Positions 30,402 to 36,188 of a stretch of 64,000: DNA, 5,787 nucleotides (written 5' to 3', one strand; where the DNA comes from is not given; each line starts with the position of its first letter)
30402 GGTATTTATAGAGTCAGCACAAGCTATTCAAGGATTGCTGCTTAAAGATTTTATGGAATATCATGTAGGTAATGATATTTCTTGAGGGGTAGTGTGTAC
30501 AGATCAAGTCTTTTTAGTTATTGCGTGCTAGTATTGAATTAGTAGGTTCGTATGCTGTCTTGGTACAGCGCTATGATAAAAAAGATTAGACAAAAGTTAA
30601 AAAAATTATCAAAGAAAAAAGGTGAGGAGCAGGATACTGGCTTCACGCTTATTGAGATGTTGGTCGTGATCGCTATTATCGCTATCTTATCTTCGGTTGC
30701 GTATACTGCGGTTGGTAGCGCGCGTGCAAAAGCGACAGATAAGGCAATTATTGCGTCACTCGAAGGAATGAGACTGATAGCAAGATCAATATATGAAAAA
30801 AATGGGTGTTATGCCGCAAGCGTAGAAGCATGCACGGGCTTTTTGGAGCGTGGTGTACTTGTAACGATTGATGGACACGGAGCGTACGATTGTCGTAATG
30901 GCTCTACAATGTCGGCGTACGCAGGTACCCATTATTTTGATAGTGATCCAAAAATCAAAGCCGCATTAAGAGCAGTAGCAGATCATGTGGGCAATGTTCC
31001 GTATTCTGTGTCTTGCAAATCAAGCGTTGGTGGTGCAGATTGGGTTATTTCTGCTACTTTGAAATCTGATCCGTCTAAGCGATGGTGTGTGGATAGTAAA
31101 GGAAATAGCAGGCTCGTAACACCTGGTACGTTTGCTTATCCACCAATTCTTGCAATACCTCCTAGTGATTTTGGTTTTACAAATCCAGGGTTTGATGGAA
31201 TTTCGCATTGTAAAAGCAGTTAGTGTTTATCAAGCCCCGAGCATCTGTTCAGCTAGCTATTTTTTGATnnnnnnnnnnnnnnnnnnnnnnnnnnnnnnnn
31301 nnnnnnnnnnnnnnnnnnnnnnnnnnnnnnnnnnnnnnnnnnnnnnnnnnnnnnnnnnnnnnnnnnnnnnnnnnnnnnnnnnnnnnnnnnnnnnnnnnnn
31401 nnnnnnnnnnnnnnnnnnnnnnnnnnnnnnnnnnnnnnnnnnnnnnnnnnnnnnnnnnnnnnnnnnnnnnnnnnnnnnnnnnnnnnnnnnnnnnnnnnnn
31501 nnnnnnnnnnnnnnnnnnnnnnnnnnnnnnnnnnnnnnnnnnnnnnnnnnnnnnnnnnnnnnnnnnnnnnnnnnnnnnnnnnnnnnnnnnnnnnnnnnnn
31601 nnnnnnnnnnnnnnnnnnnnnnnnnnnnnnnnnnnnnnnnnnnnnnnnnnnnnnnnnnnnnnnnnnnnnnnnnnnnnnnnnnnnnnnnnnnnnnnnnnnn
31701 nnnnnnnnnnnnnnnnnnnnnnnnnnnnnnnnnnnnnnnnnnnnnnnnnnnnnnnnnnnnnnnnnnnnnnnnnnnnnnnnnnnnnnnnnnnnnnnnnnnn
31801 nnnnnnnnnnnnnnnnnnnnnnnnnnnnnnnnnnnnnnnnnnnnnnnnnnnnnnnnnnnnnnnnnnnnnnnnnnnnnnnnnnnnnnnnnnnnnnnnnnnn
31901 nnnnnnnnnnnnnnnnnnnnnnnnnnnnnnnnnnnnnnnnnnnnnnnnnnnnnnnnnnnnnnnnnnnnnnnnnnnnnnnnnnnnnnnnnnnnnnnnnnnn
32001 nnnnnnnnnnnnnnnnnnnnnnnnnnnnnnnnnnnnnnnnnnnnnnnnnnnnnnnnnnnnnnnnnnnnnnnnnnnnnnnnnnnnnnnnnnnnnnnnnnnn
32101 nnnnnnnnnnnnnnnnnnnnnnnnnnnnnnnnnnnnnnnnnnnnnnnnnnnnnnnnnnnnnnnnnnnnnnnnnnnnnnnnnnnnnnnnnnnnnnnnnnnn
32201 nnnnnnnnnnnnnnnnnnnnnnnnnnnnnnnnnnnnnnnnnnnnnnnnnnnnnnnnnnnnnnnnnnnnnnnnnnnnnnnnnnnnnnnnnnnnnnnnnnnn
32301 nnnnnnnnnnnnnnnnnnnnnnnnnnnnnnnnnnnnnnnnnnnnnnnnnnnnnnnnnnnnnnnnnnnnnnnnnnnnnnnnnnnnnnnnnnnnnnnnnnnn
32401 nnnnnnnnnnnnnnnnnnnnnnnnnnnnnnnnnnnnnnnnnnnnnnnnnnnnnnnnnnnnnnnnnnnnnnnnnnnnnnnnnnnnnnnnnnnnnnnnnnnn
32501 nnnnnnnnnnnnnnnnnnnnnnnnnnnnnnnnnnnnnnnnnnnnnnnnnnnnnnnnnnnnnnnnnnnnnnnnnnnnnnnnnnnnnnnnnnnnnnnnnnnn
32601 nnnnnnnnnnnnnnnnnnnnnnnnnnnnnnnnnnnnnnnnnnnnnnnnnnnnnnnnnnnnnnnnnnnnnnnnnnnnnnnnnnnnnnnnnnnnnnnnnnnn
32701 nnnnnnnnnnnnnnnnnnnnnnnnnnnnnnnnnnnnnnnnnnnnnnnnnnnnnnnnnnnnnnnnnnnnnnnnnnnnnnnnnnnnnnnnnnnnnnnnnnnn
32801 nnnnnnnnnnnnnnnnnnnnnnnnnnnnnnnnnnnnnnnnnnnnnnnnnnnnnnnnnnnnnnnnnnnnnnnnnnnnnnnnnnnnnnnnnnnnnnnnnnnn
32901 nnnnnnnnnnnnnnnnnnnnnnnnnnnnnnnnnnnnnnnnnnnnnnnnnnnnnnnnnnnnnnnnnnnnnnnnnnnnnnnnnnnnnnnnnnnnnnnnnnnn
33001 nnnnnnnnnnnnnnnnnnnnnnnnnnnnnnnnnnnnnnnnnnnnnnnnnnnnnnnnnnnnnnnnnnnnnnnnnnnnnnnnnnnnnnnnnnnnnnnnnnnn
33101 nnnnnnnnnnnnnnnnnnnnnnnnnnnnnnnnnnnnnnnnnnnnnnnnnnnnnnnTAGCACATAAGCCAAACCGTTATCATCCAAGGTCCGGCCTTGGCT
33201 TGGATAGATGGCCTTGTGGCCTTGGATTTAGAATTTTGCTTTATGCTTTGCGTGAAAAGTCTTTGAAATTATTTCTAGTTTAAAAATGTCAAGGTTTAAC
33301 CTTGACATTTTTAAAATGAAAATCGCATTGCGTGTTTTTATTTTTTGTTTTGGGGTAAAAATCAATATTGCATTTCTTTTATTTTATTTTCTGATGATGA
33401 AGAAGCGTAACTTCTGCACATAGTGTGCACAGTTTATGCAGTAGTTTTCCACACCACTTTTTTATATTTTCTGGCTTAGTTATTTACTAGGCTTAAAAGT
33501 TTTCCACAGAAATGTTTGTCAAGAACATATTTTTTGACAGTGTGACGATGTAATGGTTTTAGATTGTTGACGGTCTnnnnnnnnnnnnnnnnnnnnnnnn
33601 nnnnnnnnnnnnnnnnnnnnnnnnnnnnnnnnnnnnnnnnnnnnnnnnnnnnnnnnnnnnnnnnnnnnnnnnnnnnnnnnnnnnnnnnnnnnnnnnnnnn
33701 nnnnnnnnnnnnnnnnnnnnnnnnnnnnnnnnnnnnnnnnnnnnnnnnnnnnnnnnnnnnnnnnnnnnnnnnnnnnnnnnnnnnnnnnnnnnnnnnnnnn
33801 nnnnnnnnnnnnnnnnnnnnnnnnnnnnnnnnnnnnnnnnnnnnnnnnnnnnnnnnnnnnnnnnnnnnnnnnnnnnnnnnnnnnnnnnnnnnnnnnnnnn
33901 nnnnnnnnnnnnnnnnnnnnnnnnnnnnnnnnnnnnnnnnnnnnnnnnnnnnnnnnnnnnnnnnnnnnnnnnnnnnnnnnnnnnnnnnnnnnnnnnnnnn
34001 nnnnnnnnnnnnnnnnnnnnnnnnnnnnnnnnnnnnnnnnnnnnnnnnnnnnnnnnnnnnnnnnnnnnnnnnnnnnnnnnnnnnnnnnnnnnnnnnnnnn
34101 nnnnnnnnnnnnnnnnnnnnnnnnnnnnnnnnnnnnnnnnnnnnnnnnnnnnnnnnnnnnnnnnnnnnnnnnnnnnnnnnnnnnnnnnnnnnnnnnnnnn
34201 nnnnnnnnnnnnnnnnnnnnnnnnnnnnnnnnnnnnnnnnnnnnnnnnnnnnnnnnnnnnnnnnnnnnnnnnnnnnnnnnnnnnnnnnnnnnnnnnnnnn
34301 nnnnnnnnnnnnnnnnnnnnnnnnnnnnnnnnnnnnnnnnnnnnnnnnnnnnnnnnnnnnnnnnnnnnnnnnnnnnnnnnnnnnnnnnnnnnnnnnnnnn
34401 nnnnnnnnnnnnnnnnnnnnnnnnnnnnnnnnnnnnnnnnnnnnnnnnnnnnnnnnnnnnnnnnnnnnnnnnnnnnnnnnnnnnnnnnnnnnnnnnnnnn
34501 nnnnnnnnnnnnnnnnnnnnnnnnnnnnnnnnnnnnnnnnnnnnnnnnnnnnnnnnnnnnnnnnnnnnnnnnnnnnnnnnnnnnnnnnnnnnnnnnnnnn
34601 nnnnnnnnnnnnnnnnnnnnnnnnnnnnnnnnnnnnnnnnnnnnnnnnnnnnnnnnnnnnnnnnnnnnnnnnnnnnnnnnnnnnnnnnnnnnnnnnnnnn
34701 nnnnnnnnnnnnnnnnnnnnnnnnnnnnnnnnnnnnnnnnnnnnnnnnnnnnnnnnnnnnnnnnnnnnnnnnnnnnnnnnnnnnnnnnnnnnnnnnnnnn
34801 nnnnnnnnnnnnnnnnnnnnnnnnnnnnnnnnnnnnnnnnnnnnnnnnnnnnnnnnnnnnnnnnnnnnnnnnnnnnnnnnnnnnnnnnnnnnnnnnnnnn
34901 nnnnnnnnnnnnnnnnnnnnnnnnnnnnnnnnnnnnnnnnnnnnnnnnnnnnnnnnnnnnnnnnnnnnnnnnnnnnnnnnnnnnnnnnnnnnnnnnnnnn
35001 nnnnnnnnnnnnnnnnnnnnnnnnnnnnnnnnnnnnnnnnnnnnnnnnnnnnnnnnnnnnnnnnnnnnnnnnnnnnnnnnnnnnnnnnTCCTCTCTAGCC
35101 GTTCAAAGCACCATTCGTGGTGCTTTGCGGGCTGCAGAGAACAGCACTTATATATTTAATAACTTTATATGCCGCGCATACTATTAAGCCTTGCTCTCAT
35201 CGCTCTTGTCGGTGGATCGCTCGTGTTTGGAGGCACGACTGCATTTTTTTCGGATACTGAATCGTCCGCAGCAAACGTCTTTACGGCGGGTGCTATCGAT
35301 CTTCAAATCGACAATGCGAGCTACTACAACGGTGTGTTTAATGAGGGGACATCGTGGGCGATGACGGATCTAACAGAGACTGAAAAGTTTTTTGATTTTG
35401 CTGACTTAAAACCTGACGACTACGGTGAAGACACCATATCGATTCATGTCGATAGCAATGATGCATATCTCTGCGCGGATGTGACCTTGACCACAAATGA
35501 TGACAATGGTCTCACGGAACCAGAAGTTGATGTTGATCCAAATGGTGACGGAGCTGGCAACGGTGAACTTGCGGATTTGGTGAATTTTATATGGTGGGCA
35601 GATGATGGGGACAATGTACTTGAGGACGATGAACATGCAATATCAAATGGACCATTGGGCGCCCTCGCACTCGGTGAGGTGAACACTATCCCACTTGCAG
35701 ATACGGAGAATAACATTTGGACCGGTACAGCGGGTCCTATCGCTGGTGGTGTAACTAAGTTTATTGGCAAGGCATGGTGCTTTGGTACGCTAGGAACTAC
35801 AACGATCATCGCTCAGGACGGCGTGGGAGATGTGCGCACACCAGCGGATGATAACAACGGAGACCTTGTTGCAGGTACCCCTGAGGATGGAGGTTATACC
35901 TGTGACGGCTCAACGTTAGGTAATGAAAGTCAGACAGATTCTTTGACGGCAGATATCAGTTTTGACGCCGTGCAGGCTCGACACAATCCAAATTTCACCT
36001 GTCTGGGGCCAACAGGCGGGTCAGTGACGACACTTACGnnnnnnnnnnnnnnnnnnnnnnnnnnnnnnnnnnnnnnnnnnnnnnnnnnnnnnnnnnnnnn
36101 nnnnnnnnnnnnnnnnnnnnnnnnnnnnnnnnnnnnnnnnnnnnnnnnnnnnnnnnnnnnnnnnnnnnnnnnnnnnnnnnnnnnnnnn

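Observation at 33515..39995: tapA-sipW-tasA-like extracellular fibre island: three TasA/camelysin-like SipW substrates plus a SipW signal peptidase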

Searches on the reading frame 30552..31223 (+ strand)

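Call 41: search_protein_families(library=pfam, proteins=[window:30552-31223:+], max_evalue=0.001)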
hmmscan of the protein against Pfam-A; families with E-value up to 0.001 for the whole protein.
window:30552-31223:+ (223 aa): 1 family
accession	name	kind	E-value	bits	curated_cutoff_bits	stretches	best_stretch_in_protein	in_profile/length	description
PF07963.17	N_methyl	-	5.9e-09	35.6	21.2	1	30-51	6-27/27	Prokaryotic N-terminal methylation motif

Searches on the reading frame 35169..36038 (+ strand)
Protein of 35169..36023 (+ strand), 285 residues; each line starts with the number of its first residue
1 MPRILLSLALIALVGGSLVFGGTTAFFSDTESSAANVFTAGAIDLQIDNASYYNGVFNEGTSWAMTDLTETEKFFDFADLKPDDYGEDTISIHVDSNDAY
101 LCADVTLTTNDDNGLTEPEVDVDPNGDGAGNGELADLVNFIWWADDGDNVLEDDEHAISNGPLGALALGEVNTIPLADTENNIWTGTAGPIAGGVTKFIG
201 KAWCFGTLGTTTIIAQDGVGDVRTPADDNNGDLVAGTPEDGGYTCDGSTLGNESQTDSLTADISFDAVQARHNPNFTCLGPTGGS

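Call 10: find_homologous_proteins(query=window:35169-36023:+)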
Query window:35169-36023:+ (285 aa): 2482 proteins with E <= 0.001 among 6322 candidates; the best 120 are listed.
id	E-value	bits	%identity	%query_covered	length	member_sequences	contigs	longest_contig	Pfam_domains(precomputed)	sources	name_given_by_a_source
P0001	1.1e-115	405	68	99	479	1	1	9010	-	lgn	-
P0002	1.4e-115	404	68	99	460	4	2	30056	-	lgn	-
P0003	3.0e-115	403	68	99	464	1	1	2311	PF24514.2,PF19403.6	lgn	-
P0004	4.9e-115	402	67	99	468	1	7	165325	PF19403.6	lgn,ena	-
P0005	5.6e-115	402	68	99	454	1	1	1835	PF12389.14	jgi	jgi:predicted ribosomally synthesized peptide with SipW-like signal peptide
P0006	5.9e-115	402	69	99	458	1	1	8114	PF12389.14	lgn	-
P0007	1.2e-114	401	65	98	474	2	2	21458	-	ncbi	-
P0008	1.2e-114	401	68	99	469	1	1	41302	PF12389.14,PF19403.6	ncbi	-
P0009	1.7e-114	401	67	98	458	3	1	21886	-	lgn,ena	-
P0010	2.4e-114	400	68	99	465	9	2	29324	PF12389.14,PF19403.6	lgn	-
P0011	2.5e-114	400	66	99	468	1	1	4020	PF19403.6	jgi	jgi:predicted ribosomally synthesized peptide with SipW-like signal peptide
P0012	2.7e-114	400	64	98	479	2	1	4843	PF12389.14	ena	-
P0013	7.3e-114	399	67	99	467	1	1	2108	-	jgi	jgi:predicted ribosomally synthesized peptide with SipW-like signal peptide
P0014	8.4e-114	398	68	98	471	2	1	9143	-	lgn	-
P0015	1.0e-113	398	67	99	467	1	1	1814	-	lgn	-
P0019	3.6e-112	393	64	98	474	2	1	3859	PF12389.14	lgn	-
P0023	1.6e-111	391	65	99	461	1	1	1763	PF12389.14,PF19403.6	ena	-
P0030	4.4e-110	386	68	98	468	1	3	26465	PF12389.14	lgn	-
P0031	4.9e-110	386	63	98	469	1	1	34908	PF12389.14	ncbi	-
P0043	1.1e-108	382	64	99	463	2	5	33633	PF12389.14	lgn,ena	-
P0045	1.9e-108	381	63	99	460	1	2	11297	PF12389.14,PF19403.6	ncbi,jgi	ncbi:MAG: hypothetical protein RL641_585 [Candidatus Parcubacteria bacterium]|jgi:predicted ribosoma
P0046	2.2e-108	381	64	99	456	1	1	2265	PF12389.14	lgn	-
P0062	6.6e-107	376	66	98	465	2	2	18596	PF12389.14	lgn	-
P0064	9.9e-107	375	66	98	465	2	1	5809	PF12389.14,PF19403.6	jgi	jgi:predicted ribosomally synthesized peptide with SipW-like signal peptide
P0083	8.3e-104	366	63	99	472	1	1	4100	PF12389.14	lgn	-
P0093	1.5e-102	361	62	99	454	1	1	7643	PF12389.14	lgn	-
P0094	2.4e-102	361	62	99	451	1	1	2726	PF12389.14,PF19403.6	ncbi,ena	-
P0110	1.5e-100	355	61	97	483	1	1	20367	PF12389.14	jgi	jgi:predicted ribosomally synthesized peptide with SipW-like signal peptide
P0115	8.7e-100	352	63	98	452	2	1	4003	PF12389.14,PF19403.6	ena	-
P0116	1.2e-99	352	61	90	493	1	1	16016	PF12389.14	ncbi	-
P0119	4.2e-99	350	61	98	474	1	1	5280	PF12389.14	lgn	-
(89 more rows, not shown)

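Call 23: search_solved_structures(query=A2, max_evalue=10, show_alignments=3)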
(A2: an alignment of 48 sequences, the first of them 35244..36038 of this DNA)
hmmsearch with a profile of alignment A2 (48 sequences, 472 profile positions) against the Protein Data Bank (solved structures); distinct sequences matched with E-value up to 10: 0.

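Call 26: predict_structure(alignment_id=A2)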
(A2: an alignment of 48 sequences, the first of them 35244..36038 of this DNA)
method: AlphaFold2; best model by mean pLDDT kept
length: 265 residues; sequences in the alignment: 48
mean_pLDDT: 86.1   pTM: 0.82
mean pLDDT of the five models: 86.1, 82.5, 81.3, 80.6, 79.3
residues with pLDDT >= 90: 173; 70-90: 61; 50-70: 7; < 50: 24
segments of 3 or more residues with pLDDT < 50: 1-15, 257-265
pLDDT, mean of each block of 10 residues (from residue 1): 37 57 95 95 87 91 95 94 90 86 88 95 92 91 91 96 96 96 83 80 93 95 91 92 92 64 41
secondary structure, 60 per line:
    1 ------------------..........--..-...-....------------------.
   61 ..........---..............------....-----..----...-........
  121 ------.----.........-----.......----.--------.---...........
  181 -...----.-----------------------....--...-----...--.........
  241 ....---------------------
elements in order: E19-28 E38-41 E60-70 E74-87 H94-97 E113-120 E132-137 E146-152 E170-180 E182-184 H213-216 E219-221 E232-244

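Call 51: search_protein_families(library=pfam, alignment_id=A2, max_evalue=0.001)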
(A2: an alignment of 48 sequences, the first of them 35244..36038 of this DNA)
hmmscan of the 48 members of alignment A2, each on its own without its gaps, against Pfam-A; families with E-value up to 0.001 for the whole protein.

A. member 1, window:35244-36038:+ (265 aa): 0 families

B. families by the number of members that match (of 48 scanned): 6 families
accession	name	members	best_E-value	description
PF12389.13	Peptidase_M73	31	6.9e-07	Camelysin metallo-endopeptidase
PF19403.5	SpaA_2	14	3.5e-13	Prealbumin-like fold domain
PF00754.31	F5_F8_type_C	3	0.00012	F5/8 type C domain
PF24514.1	SpaA_4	2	5.6e-07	Prealbumin-like fold domain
PF04862.18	DUF642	1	4.1e-08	Protein of unknown function (DUF642)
PF22633.2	F5_F8_type_C_2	1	0.00035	NedA-like, galactose-binding domain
